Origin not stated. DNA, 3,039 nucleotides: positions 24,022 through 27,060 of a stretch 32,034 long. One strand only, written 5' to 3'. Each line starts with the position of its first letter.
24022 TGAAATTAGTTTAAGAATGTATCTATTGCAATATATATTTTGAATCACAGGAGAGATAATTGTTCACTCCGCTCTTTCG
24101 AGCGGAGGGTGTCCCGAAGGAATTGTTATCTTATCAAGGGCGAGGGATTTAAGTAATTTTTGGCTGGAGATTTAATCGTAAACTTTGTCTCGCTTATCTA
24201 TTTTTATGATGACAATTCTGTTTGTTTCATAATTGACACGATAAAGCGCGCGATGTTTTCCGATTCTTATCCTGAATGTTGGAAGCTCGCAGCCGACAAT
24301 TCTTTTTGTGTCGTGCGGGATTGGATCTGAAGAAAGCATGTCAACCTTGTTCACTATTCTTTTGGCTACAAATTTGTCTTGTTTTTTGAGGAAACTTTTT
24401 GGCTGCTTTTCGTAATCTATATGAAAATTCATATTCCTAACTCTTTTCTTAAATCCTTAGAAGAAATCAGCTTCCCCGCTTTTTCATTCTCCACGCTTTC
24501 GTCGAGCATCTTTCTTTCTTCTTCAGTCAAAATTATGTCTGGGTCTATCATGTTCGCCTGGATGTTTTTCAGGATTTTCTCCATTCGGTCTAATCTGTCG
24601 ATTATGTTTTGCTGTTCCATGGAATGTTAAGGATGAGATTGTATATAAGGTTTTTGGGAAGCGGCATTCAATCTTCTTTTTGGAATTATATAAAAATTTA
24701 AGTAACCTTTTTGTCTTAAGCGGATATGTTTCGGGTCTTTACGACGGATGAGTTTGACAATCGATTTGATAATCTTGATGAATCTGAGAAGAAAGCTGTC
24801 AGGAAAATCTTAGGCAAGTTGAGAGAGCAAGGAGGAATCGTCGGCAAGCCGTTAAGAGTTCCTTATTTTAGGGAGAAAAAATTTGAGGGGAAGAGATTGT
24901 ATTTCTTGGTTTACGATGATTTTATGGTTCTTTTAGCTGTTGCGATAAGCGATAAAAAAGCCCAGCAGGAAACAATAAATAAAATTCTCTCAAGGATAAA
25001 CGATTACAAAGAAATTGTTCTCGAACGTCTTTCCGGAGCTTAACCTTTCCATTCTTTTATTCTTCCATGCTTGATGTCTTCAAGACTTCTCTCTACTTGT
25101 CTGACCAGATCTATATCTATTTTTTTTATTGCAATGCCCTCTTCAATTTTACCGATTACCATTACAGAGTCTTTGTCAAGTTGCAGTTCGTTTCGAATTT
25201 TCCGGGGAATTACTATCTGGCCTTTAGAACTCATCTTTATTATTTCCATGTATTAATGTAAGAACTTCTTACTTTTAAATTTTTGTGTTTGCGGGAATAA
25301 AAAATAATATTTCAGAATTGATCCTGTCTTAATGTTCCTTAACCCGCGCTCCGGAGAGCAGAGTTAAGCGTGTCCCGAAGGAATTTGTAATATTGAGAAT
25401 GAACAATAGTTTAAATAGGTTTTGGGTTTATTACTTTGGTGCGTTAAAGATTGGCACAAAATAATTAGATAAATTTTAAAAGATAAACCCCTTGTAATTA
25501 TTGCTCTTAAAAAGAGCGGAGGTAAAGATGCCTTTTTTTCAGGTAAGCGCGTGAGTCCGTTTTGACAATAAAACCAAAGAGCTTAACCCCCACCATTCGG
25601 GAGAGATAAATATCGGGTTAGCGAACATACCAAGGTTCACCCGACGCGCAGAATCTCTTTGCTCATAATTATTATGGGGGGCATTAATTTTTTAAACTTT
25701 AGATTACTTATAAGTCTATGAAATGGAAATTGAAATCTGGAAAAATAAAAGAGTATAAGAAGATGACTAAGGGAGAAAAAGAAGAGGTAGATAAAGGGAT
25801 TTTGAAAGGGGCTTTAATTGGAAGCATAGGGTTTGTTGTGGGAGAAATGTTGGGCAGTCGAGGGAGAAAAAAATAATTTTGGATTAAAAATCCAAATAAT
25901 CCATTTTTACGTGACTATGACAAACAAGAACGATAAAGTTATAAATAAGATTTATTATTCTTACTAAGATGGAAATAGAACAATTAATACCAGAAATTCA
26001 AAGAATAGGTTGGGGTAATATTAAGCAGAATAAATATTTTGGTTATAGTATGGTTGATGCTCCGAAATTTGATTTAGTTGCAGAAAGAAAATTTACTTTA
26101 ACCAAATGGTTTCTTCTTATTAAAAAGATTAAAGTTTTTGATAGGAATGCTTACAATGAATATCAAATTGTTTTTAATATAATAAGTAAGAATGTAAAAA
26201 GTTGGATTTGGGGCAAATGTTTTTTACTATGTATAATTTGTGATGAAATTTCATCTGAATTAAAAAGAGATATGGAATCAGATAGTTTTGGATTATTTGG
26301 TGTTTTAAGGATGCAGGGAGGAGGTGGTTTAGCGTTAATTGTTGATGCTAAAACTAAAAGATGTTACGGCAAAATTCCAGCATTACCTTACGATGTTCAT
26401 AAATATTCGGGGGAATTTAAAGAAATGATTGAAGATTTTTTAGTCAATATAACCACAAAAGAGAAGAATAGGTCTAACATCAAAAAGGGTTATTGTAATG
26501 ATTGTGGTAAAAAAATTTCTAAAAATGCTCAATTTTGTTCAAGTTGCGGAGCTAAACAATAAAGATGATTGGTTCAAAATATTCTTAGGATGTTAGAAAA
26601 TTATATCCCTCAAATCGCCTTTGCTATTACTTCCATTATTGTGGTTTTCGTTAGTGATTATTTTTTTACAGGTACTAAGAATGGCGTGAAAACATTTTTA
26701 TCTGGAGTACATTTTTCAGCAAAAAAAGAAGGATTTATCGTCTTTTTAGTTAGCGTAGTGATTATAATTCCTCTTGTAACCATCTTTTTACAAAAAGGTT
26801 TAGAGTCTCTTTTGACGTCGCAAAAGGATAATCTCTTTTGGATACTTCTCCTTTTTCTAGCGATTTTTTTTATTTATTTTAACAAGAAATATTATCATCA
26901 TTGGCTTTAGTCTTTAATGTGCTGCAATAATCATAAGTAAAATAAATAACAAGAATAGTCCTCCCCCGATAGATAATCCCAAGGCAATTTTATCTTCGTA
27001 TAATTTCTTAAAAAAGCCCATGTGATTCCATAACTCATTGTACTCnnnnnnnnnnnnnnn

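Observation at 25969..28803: Strongly AT-rich block with an Mrr-nuclease/Zn-ribbon/TM fusion facing a Zn-ribbon + 3-TM gene pair: candidate uncharacterised defence module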

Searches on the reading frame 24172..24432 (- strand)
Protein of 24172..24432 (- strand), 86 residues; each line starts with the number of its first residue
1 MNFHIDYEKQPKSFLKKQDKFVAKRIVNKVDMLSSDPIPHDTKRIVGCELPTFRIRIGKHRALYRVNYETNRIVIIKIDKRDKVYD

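Call 4: search_protein_families(library=pfam, proteins=[window:24172-24432:-], max_evalue=0.1)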
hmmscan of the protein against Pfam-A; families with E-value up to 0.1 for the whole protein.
window:24172-24432:- (86 aa): 1 family
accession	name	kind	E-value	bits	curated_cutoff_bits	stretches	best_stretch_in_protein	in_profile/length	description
PF05016.21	ParE_toxin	-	8.2e-07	30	23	1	9-85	5-89/89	ParE toxin of type II toxin-antitoxin system, parDE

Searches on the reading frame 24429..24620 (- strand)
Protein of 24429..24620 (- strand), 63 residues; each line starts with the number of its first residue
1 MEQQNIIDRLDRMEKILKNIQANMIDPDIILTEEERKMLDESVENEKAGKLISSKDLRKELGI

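Call 68: search_protein_families(library=ncbifam, proteins=[window:24429-24620:-], max_evalue=0.001)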
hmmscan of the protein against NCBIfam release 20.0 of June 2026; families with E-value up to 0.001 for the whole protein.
window:24429-24620:- (63 aa): 1 family
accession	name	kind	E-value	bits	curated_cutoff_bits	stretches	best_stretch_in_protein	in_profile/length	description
NF007654.0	PRK10324.1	equivalog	0.00046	20.7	158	1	4-55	18-65/113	ribosome-associated translation inhibitor RaiA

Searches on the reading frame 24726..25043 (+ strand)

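Call 4: search_protein_families(library=pfam, proteins=[window:24726-25043:+], max_evalue=0.1)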
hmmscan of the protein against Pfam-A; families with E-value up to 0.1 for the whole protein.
window:24726-25043:+ (105 aa): 2 families
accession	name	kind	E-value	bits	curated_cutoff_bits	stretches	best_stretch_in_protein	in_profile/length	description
PF18086.7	PPIP5K2_N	-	0.022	15.4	35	0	69-98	2-31/90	Diphosphoinositol pentakisphosphate kinase 2 N-terminal domain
PF07106.19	TBPIP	-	0.029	14.7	22.8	0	16-42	25-52/62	TBPIP/Hop2 winged helix domain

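Call 68: search_protein_families(library=ncbifam, proteins=[window:24726-25043:+], max_evalue=0.001)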
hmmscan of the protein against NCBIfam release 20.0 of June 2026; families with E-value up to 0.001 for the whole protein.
window:24726-25043:+ (105 aa): 0 families

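Call 84: search_protein_families(library=phrogs, proteins=[window:24726-25043:+], max_evalue=0.01)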
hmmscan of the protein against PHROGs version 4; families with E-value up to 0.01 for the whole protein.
window:24726-25043:+ (105 aa): 2 families
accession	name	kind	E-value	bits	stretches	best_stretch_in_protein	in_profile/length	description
phrog_3445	-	moron, auxiliary metabolic gene and host takeover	5.8e-05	24.2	1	1-95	4-100/103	toxin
phrog_1213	-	moron, auxiliary metabolic gene and host takeover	0.00056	21.4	1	2-76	3-82/88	RelE-like toxin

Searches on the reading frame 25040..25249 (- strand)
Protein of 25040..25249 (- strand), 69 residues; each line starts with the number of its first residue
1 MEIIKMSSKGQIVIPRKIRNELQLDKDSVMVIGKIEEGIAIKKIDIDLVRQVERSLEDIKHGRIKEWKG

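Call 4: search_protein_families(library=pfam, proteins=[window:25040-25249:-], max_evalue=0.1)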
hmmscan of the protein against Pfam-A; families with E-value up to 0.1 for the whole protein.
window:25040-25249:- (69 aa): 2 families
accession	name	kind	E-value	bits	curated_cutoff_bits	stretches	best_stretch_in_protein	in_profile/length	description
PF04014.23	MazE_antitoxin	-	1.7e-05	25.1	24.7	1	5-44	3-43/48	Antidote-toxin recognition MazE, bacterial antitoxin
PF02381.23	MraZ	-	0.064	13.7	23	1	6-33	10-36/72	MraZ protein, putative antitoxin-like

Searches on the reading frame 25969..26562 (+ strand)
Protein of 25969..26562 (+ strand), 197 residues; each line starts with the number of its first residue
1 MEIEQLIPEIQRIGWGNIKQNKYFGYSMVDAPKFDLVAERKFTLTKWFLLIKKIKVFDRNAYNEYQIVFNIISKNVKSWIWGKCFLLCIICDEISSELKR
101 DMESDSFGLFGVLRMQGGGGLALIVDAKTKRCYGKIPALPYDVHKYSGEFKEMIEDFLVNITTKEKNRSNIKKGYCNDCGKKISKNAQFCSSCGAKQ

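Call 4: search_protein_families(library=pfam, proteins=[window:25969-26562:+], max_evalue=0.1)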
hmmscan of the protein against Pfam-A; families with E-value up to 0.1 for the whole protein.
window:25969-26562:+ (197 aa): 6 families
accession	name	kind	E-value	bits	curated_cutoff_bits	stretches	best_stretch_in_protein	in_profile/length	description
PF13240.11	Zn_Ribbon_1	-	4.7e-07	29.8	25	1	175-196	1-22/23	zinc-ribbon domain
PF13248.11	Zn_ribbon_3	-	0.00011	22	27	1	175-196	4-25/26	zinc-ribbon domain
PF17032.10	Zn_ribbon_15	-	0.0011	20.2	28.9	1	62-194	14-73/73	zinc-ribbon family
PF12773.13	DZR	-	0.002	18.7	27.3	1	174-194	25-45/45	Double zinc ribbon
PF18930.5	DUF5679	-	0.011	16.3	27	1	164-185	19-39/40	Domain of unknown function (DUF5679)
PF10083.14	DUF2321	-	0.04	14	24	0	161-192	14-45/157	Uncharacterized protein conserved in bacteria (DUF2321)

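Call 5: search_protein_families(library=padloc, proteins=[window:25969-26562:+], max_evalue=0.1)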
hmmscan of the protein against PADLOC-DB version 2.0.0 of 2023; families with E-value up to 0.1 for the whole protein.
window:25969-26562:+ (197 aa): 0 families

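Call 6: search_protein_families(library=ncbifam, proteins=[window:25969-26562:+], max_evalue=0.1)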
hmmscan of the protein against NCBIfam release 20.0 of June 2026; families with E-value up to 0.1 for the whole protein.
window:25969-26562:+ (197 aa): 3 families
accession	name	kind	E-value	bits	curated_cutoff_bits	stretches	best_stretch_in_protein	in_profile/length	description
TIGR02419.1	C4_traR_proteo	subfamily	0.014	15.9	59.7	0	160-185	16-44/64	phage/conjugal plasmid C-4 type zinc finger protein, TraR family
NF005651.0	PRK07418.1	subfamily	0.033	12.4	942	1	159-196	579-616/617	acetolactate synthase large subunit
NF041910.1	HVO_0416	equivalog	0.092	12.7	80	0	153-194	11-55/58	HVO_0416 family zinc finger protein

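Call 49: find_homologous_proteins(query=window:25969-26562:+)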
Query window:25969-26562:+ (197 aa): 12 proteins with E <= 0.001 among 171 candidates.
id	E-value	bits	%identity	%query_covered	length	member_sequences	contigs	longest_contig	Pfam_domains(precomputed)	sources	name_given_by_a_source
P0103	1.8e-130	451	100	100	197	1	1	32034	PF13240.12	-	-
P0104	3.1e-101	355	76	100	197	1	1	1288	PF13240.12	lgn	-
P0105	2.8e-40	156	48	80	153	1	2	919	-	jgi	-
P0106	4.0e-39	152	43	80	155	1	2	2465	-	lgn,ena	-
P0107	2.2e-36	144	45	80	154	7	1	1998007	-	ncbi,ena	-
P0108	3.9e-36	143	45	80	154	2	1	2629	-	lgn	-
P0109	4.0e-32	130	39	79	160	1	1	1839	-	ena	-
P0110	6.1e-32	129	39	75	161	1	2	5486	-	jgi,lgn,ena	-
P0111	7.0e-29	119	39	80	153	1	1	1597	-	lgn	-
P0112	2.4e-28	117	40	80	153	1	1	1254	-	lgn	-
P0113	1.1e-27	115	41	78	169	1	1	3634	-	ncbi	-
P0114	5.4e-25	106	42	53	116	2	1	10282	-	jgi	jgi:hypothetical protein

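Call 50: find_encoding_contigs(protein=P0107, flank=4000, max_places=2)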
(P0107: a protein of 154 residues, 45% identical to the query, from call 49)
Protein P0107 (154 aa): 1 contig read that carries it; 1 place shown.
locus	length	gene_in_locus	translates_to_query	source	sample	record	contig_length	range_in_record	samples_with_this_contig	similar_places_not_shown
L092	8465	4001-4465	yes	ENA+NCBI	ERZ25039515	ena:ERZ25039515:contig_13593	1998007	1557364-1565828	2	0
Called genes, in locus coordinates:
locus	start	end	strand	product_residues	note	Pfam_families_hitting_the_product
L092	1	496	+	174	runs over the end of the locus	PF13302:Acetyltransf_3, PF13420:Acetyltransf_4, PF00583:Acetyltransf_1, PF13523:Acetyltransf_8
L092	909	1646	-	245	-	PF12773:DZR (faint), PF13240:Zn_Ribbon_1 (weak)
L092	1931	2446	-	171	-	-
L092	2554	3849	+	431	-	PF05048:NosD, PF13229:Beta_helix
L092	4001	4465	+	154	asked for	-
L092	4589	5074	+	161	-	PF15956:DUF4760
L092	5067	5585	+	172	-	PF15956:DUF4760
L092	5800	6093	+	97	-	-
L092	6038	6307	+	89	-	PF15956:DUF4760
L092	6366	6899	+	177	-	PF01978:TrmB (weak), PF12802:MarR_2, PF13404:HTH_AsnC-type, PF13412:HTH_24, PF01047:MarR (weak), PF01325:Fe_dep_repress (weak), PF13545:HTH_Crp_2 (faint)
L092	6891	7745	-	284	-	PF16795:Phage_integr_3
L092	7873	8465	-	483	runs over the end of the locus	PF00199:Catalase, PF06628:Catalase-rel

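Call 51: find_encoding_contigs(protein=P0110, flank=4000, max_places=2)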
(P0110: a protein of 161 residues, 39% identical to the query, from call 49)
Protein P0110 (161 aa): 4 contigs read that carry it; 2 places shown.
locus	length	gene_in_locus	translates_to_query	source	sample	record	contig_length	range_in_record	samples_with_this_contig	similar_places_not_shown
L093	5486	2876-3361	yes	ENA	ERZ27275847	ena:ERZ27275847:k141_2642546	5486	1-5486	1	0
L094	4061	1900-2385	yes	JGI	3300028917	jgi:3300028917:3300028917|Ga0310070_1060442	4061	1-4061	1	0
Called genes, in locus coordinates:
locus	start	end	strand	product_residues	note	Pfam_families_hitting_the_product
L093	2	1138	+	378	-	?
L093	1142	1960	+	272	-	PF00290:Trp_syntA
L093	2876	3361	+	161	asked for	-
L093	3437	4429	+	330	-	PF01926:MMR_HSR1, PF02421:FeoB_N, PF02824:TGS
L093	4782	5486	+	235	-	?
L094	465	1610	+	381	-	PF01609:DDE_Tnp_1 (weak)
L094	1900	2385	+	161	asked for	-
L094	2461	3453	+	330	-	PF01926:MMR_HSR1, PF02421:FeoB_N, PF02824:TGS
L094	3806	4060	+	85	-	?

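Call 52: find_encoding_contigs(protein=P0104, flank=4000, max_places=2)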
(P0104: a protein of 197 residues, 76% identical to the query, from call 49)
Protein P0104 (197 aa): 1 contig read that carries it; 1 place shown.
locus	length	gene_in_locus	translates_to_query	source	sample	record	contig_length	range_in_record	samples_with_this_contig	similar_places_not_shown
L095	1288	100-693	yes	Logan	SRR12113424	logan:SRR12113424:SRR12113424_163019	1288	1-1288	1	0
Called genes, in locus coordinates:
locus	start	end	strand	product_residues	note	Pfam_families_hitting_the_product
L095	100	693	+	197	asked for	PF13240:Zn_Ribbon_1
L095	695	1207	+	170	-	-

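Call 84: search_protein_families(library=phrogs, proteins=[window:25969-26562:+], max_evalue=0.01)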
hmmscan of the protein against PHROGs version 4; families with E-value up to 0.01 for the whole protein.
window:25969-26562:+ (197 aa): 3 families
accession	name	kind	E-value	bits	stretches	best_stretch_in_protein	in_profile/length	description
phrog_2546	-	unknown function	0.00045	21.5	1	175-196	2-23/180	-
phrog_16989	-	moron, auxiliary metabolic gene and host takeover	0.0011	20.1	1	174-197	7-30/122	membrane protein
phrog_18539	-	unknown function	0.0024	18.9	1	46-74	11-39/45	-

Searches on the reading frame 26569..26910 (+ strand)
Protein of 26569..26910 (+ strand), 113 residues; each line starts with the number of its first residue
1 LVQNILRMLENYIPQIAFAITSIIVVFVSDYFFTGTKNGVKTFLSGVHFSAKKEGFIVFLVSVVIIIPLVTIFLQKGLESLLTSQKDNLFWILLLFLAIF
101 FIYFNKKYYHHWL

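Call 4: search_protein_families(library=pfam, proteins=[window:26569-26910:+], max_evalue=0.1)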
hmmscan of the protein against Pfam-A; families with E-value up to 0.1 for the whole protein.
window:26569-26910:+ (113 aa): 1 family
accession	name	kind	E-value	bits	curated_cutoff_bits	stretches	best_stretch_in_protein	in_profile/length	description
PF11361.13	DUF3159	-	0.032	14.5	34.2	1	15-74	51-108/188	Protein of unknown function (DUF3159)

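Call 5: search_protein_families(library=padloc, proteins=[window:26569-26910:+], max_evalue=0.1)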
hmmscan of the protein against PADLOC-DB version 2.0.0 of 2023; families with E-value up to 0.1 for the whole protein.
window:26569-26910:+ (113 aa): 0 families

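Call 6: search_protein_families(library=ncbifam, proteins=[window:26569-26910:+], max_evalue=0.1)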
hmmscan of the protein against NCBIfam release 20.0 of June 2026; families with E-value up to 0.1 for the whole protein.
window:26569-26910:+ (113 aa): 2 families
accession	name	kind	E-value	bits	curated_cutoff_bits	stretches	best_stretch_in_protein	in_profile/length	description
NF007092.0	PRK09546.1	equivalog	0.0085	15.3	292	1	3-76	253-323/327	zinc transporter ZntB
TIGR03024.1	arch_PEF_CTERM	domain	0.038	14.2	23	1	90-107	7-25/25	PEF-CTERM sorting domain-containing protein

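Call 84: search_protein_families(library=phrogs, proteins=[window:26569-26910:+], max_evalue=0.01)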
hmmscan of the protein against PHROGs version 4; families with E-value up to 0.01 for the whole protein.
window:26569-26910:+ (113 aa): 0 families
